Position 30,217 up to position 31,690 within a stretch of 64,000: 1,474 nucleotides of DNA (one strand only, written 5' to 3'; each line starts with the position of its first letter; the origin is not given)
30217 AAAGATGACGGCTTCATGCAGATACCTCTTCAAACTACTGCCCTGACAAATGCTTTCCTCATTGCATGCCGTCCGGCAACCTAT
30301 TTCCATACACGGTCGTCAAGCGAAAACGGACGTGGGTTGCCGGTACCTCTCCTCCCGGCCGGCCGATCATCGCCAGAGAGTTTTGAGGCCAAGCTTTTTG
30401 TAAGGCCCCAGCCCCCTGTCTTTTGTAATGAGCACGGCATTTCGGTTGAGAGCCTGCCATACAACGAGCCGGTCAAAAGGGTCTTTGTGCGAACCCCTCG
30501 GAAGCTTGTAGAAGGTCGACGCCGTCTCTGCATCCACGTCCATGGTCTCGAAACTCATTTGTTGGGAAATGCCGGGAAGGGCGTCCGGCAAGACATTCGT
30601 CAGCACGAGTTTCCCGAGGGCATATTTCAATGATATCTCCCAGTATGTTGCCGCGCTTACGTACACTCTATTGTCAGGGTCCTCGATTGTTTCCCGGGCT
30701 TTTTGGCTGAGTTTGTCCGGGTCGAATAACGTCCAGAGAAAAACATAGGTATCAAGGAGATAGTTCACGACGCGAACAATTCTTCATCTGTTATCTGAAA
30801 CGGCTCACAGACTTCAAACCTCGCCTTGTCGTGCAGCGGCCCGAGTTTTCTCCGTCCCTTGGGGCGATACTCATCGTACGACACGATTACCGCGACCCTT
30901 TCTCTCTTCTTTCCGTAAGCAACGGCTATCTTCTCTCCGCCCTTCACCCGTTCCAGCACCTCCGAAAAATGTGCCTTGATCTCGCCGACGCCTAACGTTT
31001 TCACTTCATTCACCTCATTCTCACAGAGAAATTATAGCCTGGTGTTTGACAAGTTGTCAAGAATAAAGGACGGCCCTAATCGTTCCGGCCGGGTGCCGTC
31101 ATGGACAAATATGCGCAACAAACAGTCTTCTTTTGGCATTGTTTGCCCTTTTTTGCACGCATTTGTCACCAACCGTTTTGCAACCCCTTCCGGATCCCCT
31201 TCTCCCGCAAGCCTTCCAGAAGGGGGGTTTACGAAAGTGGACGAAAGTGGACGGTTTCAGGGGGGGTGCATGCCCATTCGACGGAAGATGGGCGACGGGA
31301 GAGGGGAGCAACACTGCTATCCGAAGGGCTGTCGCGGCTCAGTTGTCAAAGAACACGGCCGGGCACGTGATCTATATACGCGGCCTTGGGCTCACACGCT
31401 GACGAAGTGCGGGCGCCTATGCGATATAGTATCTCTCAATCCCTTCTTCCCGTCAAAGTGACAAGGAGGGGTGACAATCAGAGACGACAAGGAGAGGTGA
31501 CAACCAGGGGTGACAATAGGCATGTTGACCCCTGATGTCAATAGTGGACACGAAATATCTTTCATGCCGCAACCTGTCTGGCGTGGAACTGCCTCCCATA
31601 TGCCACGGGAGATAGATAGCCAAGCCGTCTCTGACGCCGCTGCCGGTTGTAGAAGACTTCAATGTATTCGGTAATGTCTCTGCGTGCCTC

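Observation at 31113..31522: A ~0.4-kb repeat unit with 3x10-bp and 5x13-bp tandem arrays, present twice in inverted orientation; each copy is associated with an IS3 insertion in the same polarity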

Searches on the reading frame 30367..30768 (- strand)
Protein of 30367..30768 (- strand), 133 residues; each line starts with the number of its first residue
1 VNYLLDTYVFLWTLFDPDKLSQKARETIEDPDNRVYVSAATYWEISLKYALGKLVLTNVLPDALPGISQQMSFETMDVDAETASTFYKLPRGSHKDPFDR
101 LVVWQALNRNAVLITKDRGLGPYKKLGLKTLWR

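Call 12: search_protein_families(library=pfam, proteins=[window:30367-30768:-])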
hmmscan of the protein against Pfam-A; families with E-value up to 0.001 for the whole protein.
window:30367-30768:- (133 aa): 1 family
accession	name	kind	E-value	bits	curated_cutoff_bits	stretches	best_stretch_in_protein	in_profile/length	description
PF01850.27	PIN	-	3.6e-14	53.8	23.6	1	3-120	1-114/120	PIN domain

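Call 75: search_protein_families(library=ncbifam, proteins=[window:30367-30768:-])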
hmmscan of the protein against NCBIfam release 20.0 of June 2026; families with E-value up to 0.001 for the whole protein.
window:30367-30768:- (133 aa): 0 families

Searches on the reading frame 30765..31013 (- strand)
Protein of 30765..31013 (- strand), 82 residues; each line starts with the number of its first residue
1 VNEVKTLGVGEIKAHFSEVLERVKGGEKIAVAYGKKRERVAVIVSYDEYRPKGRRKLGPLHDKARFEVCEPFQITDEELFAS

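Call 12: search_protein_families(library=pfam, proteins=[window:30765-31013:-])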
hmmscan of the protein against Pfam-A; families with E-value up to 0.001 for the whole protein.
window:30765-31013:- (82 aa): 1 family
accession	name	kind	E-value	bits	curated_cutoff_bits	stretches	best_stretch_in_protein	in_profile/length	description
PF02604.26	PhdYeFM_antitox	-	1.1e-06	28.8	29.8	1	5-50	2-46/74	Antitoxin Phd_YefM, type II toxin-antitoxin system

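Call 23: find_encoding_contigs(protein=window:30765-31013:-, flank=4000, max_places=10)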
Protein window:30765-31013:- (82 aa): 1 contig read that carries it; 1 place shown.
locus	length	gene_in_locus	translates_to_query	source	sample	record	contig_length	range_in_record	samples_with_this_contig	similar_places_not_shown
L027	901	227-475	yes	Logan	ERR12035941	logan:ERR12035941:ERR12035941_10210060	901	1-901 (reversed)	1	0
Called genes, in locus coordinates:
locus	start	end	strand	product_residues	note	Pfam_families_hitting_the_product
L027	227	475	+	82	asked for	PF02604:PhdYeFM_antitox (weak)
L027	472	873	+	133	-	PF01850:PIN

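Call 75: search_protein_families(library=ncbifam, proteins=[window:30765-31013:-])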
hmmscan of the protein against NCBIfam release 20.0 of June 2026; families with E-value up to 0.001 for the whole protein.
window:30765-31013:- (82 aa): 1 family
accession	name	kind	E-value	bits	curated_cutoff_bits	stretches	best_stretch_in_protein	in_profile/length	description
TIGR01552.1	phd_fam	subfamily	8.4e-06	25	20.8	1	8-50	3-43/53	type II toxin-antitoxin system prevent-host-death family antitoxin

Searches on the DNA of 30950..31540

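Call 26: search_rna_families(source=window, start=30950, end=31540, threshold=evalue, max_evalue=5)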
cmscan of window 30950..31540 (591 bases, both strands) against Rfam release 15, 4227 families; matches with E-value up to 5: 1.
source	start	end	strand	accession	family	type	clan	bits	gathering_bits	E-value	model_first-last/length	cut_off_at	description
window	31118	31166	-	RF00179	GAIT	Cis-reg;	-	17.7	37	2.2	1-71/71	no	GAIT element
